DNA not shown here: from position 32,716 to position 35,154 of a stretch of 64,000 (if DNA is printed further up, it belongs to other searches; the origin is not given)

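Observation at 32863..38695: Two Cache-HAMP 'cyclases' bracket an MscS channel carrying a cNMP-binding-like domain, and all three nucleotide sites look degenerate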

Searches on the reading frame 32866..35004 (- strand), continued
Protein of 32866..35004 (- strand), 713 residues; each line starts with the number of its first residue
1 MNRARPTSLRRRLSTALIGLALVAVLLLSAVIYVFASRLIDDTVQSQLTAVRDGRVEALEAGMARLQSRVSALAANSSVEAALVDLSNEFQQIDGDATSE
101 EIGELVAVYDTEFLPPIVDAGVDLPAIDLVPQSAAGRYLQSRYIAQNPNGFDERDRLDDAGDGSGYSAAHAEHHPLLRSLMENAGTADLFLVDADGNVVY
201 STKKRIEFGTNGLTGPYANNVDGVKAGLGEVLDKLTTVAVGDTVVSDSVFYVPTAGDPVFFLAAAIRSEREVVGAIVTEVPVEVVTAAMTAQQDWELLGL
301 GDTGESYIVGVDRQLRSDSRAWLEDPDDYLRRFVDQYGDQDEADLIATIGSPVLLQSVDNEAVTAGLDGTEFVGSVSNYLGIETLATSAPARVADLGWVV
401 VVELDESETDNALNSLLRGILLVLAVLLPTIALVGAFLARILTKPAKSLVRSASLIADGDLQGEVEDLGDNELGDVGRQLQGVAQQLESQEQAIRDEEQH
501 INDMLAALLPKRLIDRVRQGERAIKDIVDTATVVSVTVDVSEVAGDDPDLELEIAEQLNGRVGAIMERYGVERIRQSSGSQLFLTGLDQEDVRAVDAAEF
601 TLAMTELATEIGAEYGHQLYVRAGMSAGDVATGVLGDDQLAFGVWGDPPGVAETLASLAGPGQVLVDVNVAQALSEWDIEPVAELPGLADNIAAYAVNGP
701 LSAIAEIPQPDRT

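Call 65: find_homologous_proteins(query=window:32866-35004:-, max_evalue=1e-10)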
Query window:32866-35004:- (713 aa): 304 proteins with E <= 1e-10 among 8000 candidates; the best 120 are listed.
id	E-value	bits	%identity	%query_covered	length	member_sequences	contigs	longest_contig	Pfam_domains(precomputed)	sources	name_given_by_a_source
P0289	0.0e+0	1513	100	100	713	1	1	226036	PF00672.31,PF02743.25,PF00211.26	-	-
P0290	0.0e+0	1014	69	99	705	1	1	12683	PF00672.31,PF02743.25,PF00211.26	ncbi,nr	ncbi:MAG: HAMP domain-containing protein [Acidimicrobiia bacterium]|nr:HAMP domain-containing protei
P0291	0.0e+0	1012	69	99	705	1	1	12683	PF00672.31,PF02743.25,PF00211.26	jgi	-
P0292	6.7e-292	988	68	99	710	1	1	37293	PF00672.31,PF00211.26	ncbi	-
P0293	4.8e-290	982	67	98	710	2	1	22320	PF00672.31,PF00211.26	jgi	-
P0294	3.6e-288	976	66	99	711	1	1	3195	PF00672.31,PF02743.25,PF00211.26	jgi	jgi:class 3 adenylate cyclase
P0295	5.4e-284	962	65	98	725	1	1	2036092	PF00672.31,PF02743.25,PF00211.26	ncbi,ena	-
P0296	3.6e-283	959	66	97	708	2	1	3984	PF00672.31,PF02743.25,PF00211.26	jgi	jgi:class 3 adenylate cyclase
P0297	5.1e-283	959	65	99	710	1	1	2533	PF00672.31,PF02743.25,PF00211.26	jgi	-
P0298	2.3e-281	953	65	98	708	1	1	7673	PF00672.31,PF02743.25,PF00211.26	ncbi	-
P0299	4.6e-280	949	65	97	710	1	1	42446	PF00672.31,PF02743.25,PF00211.26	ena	-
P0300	1.0e-279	948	64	100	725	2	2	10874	PF00672.31,PF02743.25,PF00211.26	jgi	jgi:class 3 adenylate cyclase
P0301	8.3e-278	941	64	99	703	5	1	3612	PF00672.31,PF02743.25,PF00211.26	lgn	-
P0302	9.8e-277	938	64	97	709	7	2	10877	PF00672.31,PF02743.25,PF00211.26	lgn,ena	-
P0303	1.6e-276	937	64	98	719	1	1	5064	PF00672.31,PF02743.25,PF00211.26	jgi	jgi:class 3 adenylate cyclase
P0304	1.8e-276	937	64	99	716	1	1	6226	PF00672.31,PF02743.25,PF00211.26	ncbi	ncbi:MAG: adenylate/guanylate cyclase domain-containing protein, partial [Ilumatobacteraceae bacteri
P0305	1.8e-275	934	64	97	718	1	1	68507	PF00672.31,PF02743.25,PF00211.26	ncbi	-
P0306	4.1e-275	933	63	98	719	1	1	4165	PF00672.31,PF00211.26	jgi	jgi:methyl-accepting chemotaxis protein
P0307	7.2e-275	932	64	98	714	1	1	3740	PF00672.31,PF00211.26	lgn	-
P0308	7.2e-273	925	64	98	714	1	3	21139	PF00672.31,PF02743.25,PF00211.26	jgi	jgi:class 3 adenylate cyclase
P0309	8.7e-273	925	64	98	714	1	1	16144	PF00672.31,PF02743.25,PF00211.26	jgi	jgi:class 3 adenylate cyclase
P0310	1.0e-272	925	64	98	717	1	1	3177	PF00672.31,PF02743.25,PF00211.26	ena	-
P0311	3.3e-272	923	65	94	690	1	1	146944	PF00672.31,PF02743.25,PF00211.26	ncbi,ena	-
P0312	9.3e-272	921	65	98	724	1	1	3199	PF00672.31,PF02743.25,PF00211.26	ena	-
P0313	1.0e-271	921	63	99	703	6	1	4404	PF00672.31,PF00211.26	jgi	-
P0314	2.5e-271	920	63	99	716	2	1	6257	PF00672.31,PF02743.25,PF00211.26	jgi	jgi:class 3 adenylate cyclase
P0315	5.7e-271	919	64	98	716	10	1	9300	PF00672.31,PF02743.25,PF00211.26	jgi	jgi:class 3 adenylate cyclase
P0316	7.1e-271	919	64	98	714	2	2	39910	PF00672.31,PF00211.26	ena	-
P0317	4.1e-270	916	63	97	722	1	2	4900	PF00672.31,PF02743.25,PF00211.26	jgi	jgi:class 3 adenylate cyclase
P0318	6.7e-270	915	62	98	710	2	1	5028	PF00672.31,PF00211.26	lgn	-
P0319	2.2e-269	914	63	98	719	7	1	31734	PF00672.31,PF02743.25,PF00211.26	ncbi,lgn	ncbi:MAG: class 3 adenylate cyclase [Ilumatobacter sp.]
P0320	3.8e-269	913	62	98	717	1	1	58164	PF00672.31,PF02743.25,PF00211.26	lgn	-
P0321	2.6e-268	910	62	98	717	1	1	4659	PF00672.31,PF02743.25,PF00211.26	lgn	-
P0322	8.2e-267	905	63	99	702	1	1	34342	PF00672.31,PF02743.25,PF00211.26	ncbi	-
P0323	2.1e-266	904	63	97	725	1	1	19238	PF00672.31,PF00211.26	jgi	jgi:class 3 adenylate cyclase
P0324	4.7e-266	903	63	98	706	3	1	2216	PF00672.31,PF00211.26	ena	-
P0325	7.4e-266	902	62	98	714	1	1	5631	PF00672.31,PF00211.26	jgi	jgi:class 3 adenylate cyclase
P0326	5.6e-265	899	62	98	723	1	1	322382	PF00672.31,PF00211.26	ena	-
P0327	9.3e-265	898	62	98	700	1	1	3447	PF00672.31,PF02743.25,PF00211.26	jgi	-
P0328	4.9e-264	896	62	97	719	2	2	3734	PF00672.31,PF00211.26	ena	-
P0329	7.9e-264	895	64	96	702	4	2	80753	PF00672.31,PF02743.25,PF00211.26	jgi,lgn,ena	-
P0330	2.9e-262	890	68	88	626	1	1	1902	PF00672.31,PF02743.25,PF00211.26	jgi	jgi:class 3 adenylate cyclase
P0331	7.9e-262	889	61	97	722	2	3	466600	PF00672.31,PF00211.26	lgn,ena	-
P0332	3.6e-261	886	61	99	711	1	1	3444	PF00672.31,PF02743.25,PF00211.26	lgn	-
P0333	5.9e-261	886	62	98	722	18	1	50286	PF00672.31,PF00211.26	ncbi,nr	ncbi:MAG: adenylate/guanylate cyclase domain-containing protein [Ilumatobacter sp.]|nr:adenylate/gua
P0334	2.2e-260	884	60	94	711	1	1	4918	PF00672.31,PF02743.25,PF00211.26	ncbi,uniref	ncbi:HAMP domain-containing protein [Ilumatobacter sp.]|uniref:HAMP domain-containing protein n=1 Ta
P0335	3.4e-260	883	62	98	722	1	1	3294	PF00672.31,PF00211.26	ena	-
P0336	3.9e-260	883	62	94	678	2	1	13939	PF00672.31,PF02743.25,PF00211.26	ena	-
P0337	6.2e-260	882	61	98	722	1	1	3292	PF00672.31,PF00211.26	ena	-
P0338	7.6e-260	882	62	98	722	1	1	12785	PF00672.31,PF00211.26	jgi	-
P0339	7.9e-260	882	61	99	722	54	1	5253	PF00672.31,PF00211.26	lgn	-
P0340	2.1e-259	881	61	97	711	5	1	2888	PF00672.31,PF00211.26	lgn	-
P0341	2.2e-259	881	61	98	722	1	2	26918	PF00672.31,PF00211.26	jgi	-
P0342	2.5e-259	880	61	98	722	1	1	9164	PF00672.31,PF00211.26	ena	-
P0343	4.0e-259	880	61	98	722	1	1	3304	PF00672.31,PF00211.26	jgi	-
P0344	2.4e-258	877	61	98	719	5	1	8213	PF00672.31,PF00211.26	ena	-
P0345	2.8e-258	877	61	98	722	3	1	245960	PF00672.31,PF00211.26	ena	-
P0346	4.7e-258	876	61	97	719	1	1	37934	PF00672.31,PF02743.25,PF00211.26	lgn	-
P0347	7.7e-258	875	59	99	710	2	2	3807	PF00672.31,PF02743.25,PF00211.26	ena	-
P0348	1.6e-257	874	61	97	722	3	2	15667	PF00672.31,PF00211.26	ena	-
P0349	2.0e-257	874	63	94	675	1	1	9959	PF00672.31,PF00211.26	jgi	jgi:class 3 adenylate cyclase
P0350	4.1e-257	873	61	97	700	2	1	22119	PF00672.31,PF00211.26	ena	-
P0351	6.1e-257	872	60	97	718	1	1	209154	PF00672.31,PF00211.26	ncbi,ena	-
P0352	1.8e-256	871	60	99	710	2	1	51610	PF00672.31,PF02743.25,PF00211.26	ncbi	-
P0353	1.7e-255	868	59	99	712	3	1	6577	PF00672.31,PF02743.25,PF00211.26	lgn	-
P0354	2.6e-255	867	61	98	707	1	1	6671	PF00672.31,PF02743.25,PF00211.26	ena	-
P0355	1.8e-253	861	60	98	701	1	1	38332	PF00672.31,PF00211.26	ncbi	-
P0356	2.1e-253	861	59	94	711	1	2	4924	PF00672.31,PF02743.25,PF00211.26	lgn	-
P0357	1.6e-251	855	61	96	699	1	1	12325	PF00672.31,PF02743.25,PF00211.26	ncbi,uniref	ncbi:HAMP domain-containing protein [Ilumatobacter sp.]|uniref:HAMP domain-containing protein n=1 Ta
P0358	3.6e-251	853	60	97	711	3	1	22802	PF00672.31,PF00211.26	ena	-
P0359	1.5e-248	845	58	94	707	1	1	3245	PF00672.31,PF00211.26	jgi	-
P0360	1.9e-247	841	60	96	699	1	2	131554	PF00672.31,PF00211.26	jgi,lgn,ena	-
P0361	4.0e-247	840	59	98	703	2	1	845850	PF00672.31,PF02743.25,PF00211.26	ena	-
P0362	4.9e-247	840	59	100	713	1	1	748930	PF00672.31,PF02743.25,PF00211.26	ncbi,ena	-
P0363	1.6e-245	835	59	98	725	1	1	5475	PF00672.31,PF02743.25,PF00211.26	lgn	-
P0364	3.9e-244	830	59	96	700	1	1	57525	PF00672.31,PF00211.26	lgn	-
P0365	8.7e-244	829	58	99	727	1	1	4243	PF00672.31,PF02743.25,PF00211.26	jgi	jgi:class 3 adenylate cyclase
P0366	2.0e-240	818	59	93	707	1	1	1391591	PF00672.31,PF02743.25,PF00211.26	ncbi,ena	-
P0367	1.1e-239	816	58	98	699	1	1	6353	PF00672.31,PF02743.25,PF00211.26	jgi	jgi:class 3 adenylate cyclase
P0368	2.7e-236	804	58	95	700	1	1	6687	PF00672.31,PF00211.26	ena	-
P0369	1.6e-233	795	57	97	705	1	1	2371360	PF00672.31,PF02743.25,PF00211.26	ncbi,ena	-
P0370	1.7e-231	788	55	96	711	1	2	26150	PF00672.31,PF00211.26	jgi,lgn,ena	-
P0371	8.8e-231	786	56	95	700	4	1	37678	PF00672.31,PF02743.25,PF00211.26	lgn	-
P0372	1.3e-230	785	57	98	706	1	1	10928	PF00672.31,PF02743.25,PF00211.26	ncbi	-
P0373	2.6e-213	728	66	73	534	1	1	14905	PF00672.31,PF02743.25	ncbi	ncbi:MAG: HAMP domain-containing protein, partial [Ilumatobacter sp.]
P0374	2.9e-208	712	52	98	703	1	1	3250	PF00672.31,PF00211.26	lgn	-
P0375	3.8e-207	708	75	61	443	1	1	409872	PF00672.31,PF02743.25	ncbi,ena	-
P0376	1.6e-203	696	51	96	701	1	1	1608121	PF02743.25,PF00211.26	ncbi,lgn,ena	-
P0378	8.7e-202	690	51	98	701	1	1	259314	PF02743.25,PF00211.26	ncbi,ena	-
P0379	8.7e-202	690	52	98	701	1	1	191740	PF00672.31,PF02743.25,PF00211.26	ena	-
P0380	1.0e-201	690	52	98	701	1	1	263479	PF00672.31,PF02743.25,PF00211.26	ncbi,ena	-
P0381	5.3e-201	688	52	98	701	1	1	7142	PF00672.31,PF02743.25,PF00211.26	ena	-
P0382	1.2e-200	686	51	98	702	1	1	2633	PF00672.31,PF02743.25,PF00211.26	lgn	-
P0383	1.4e-200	686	49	99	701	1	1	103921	PF00672.31,PF02743.25,PF00211.26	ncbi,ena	-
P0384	2.1e-200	686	51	99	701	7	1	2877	PF00672.31,PF02743.25,PF00211.26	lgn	-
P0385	1.7e-199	683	50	100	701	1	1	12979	PF00672.31,PF02743.25,PF00211.26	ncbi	-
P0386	2.8e-199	682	51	97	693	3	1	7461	PF00672.31,PF02743.25,PF00211.26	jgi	jgi:class 3 adenylate cyclase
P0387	5.1e-199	681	51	98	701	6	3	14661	PF00672.31,PF02743.25,PF00211.26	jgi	jgi:class 3 adenylate cyclase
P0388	8.3e-199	680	50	100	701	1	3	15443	PF00672.31,PF02743.25,PF00211.26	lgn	-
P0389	1.2e-197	677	50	98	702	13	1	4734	PF00672.31,PF02743.25,PF00211.26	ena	-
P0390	4.5e-197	675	50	96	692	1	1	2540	PF00672.31,PF02743.25,PF00211.26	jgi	jgi:class 3 adenylate cyclase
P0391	1.3e-196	673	68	66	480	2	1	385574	PF00672.31,PF02743.25,PF00211.26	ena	-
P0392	3.3e-196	672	49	98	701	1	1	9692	PF00672.31,PF02743.25,PF00211.26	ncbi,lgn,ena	-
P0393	8.3e-196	670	51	96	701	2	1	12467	PF00672.31,PF02743.25,PF00211.26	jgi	jgi:class 3 adenylate cyclase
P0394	1.3e-195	670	50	98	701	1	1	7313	PF00672.31,PF02743.25,PF00211.26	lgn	-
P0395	1.0e-194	667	50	98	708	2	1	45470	PF00672.31,PF02743.25,PF00211.26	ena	-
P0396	1.2e-194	667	50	96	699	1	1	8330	PF00211.26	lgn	-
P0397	2.9e-194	665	50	98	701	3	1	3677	PF00672.31,PF02743.25,PF00211.26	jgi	jgi:class 3 adenylate cyclase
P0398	1.1e-193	663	51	94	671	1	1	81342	PF00672.31,PF02743.25,PF00211.26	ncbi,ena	-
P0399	5.0e-193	661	50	98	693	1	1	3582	PF00211.26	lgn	-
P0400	7.1e-193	661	50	98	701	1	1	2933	PF00672.31,PF00211.26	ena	-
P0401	1.5e-192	660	50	98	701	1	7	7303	PF00672.31,PF02743.25,PF00211.26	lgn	-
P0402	1.0e-190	654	49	96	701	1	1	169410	PF00672.31,PF02743.25,PF00211.26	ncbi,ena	-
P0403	4.4e-189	648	48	96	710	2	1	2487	PF00672.31,PF00211.26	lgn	-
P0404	4.7e-189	648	63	72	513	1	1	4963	PF00672.31,PF02743.25,PF00211.26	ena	-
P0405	1.5e-188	646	48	94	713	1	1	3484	PF00672.31,PF02743.25,PF00211.26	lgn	-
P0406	2.3e-188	646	49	98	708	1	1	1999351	PF00672.31,PF00211.26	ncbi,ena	-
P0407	8.2e-188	644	49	96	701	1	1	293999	PF00672.31,PF02743.25,PF00211.26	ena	-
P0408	8.7e-188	644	48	99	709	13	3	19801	PF00672.31,PF02743.25,PF00211.26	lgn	-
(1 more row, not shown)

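Call 76: search_protein_families(library=padloc, proteins=[window:32866-35004:-], max_evalue=0.01)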
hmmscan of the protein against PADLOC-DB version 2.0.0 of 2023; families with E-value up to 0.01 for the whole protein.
window:32866-35004:- (713 aa): 0 families

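Call 95: predict_structure(alignment_id=A4)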
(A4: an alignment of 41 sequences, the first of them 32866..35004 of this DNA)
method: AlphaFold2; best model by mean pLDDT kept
length: 713 residues; sequences in the alignment: 41
mean_pLDDT: 83.4   pTM: 0.59
mean pLDDT of the five models: 83.4, 80.5, 79.2, 78.0, 74.5
residues with pLDDT >= 90: 316; 70-90: 293; 50-70: 51; < 50: 53
segments of 3 or more residues with pLDDT < 50: 508-528, 630-652, 705-713
pLDDT, mean of each block of 10 residues (from residue 1): 63 86 89 89 92 95 94 95 97 92 94 86 87 93 93 93 95 97 94 95 91 90 89 88 91 91 90 94 93 90 93 95 96 95 91 94 96 95 95 90 90 88 90 87 83 83 80 84 86 79 56 39 43 80 68 83 86 69 75 84 88 83 75 33 35 68 84 83 66 75 45 36
secondary structure, 60 per line:
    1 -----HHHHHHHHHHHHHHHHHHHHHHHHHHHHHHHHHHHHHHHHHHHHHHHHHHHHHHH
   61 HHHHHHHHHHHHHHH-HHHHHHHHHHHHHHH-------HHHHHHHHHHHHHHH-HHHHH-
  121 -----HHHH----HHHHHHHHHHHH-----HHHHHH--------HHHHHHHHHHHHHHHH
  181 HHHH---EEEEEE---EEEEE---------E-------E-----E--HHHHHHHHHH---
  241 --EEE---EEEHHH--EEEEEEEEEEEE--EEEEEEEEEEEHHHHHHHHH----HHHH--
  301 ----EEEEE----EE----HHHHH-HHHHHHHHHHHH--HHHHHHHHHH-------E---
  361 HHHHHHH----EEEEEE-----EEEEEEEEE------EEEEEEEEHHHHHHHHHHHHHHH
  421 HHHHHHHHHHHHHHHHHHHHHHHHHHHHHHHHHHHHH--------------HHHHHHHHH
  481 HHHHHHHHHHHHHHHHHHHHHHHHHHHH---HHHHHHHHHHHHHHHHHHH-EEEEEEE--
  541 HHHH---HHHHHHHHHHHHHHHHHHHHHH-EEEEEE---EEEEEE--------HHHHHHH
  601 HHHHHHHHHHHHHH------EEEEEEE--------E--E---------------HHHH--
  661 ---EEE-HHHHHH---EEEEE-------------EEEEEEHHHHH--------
elements in order (helices of 4 or more, strands of 3 or more residues): H6-75 H77-91 H99-113 H115-119 H126-129 H134-145 H151-156 H165-184 E188-193 E197-201 H228-237 E243-245 E249-251 E257-268 E271-281 H282-290 H295-298 E305-309 H320-324 H326-337 H340-349 H361-367 E372-377 E383-391 E398-405 H406-457 H472-508 H512-530 E532-538 H541-544 H548-569 E571-576 E580-585 H594-614 E621-627 H655-658 E664-666 H668-673 E677-681 E695-700 H701-705

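Call 97: fold_search(model_id=the predicted structure, library=pdb)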
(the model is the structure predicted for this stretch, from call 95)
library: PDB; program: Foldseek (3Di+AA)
matches with E <= 10: 1049; with E <= 0.001: 288
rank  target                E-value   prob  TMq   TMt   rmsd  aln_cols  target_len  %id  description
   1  9a69_B                1.2e-11  1.00  0.34  0.37  35.5       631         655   12  Integrative model of MCPB-MCPC by crosslinking MS and deep learning (released 2024-09-18)
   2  9a65_B                2.1e-10  1.00  0.35  0.37  32.6       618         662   13  Integrative model of YVAQ-MCPB by crosslinking MS and deep learning (released 2024-09-18)
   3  8hbe_B                4.2e-10  1.00  0.21  0.26  49.8       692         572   12  Structure of human soluble guanylate cyclase in the inactive state at 3.1 angstrom (released 2023-04-19)
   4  8hbe_A                4.7e-10  1.00  0.22  0.28  32.3       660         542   12  Structure of human soluble guanylate cyclase in the inactive state at 3.1 angstrom (released 2023-04-19)
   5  6jt0_B                6.5e-10  1.00  0.20  0.24  41.0       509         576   12  Structure of human soluble guanylate cyclase in the unliganded state (released 2019-08-28)
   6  8hbf_A                8.6e-10  1.00  0.21  0.28  26.7       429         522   14  Structure of human soluble guanylate cyclase in the NO+Rio state at 3.1 angstrom (released 2023-04-19)
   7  8hbf_B                9.6e-10  1.00  0.20  0.24  41.9       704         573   11  Structure of human soluble guanylate cyclase in the NO+Rio state at 3.1 angstrom (released 2023-04-19)
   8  7d9t_A                1.2e-09  1.00  0.20  0.27  31.5       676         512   12  Structure of human soluble guanylate cyclase in the cinciguat-bound inactive state (released 2021-08-11)
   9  6jt0_A                1.6e-09  1.00  0.21  0.26  31.7       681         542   12  Structure of human soluble guanylate cyclase in the unliganded state (released 2019-08-28)
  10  5o5k_A                1.7e-09  1.00  0.21  0.59   8.4       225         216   22  X-ray structure of a bacterial adenylyl cyclase soluble domain (released 2017-11-01)
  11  9oxn_A                4.6e-09  1.00  0.20  0.24  34.8       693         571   12  Compact, ligand-free state of Manduca sexta soluble guanylate cyclase mutant beta C122S (released 2025-11-12)
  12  9a5d_A                4.9e-09  1.00  0.23  0.26  19.1       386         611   13  Integrative model of WALK-YYCH by crosslinking MS and deep learning (released 2024-09-18)
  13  9oxn_B                5.1e-09  1.00  0.21  0.24  47.3       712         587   12  Compact, ligand-free state of Manduca sexta soluble guanylate cyclase mutant beta C122S (released 2025-11-12)
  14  8hbh_B                5.8e-09  1.00  0.20  0.24  43.9       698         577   10  Structure of human soluble guanylate cyclase in the NO-activated state at 3.1 angstrom (released 2023-04-19)
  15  5o5l_A                6.4e-09  1.00  0.22  0.61   9.1       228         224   21  X-ray structure of a bacterial adenylyl cyclase soluble domain, solved at cryogenic temperature (released 2017-11-01)
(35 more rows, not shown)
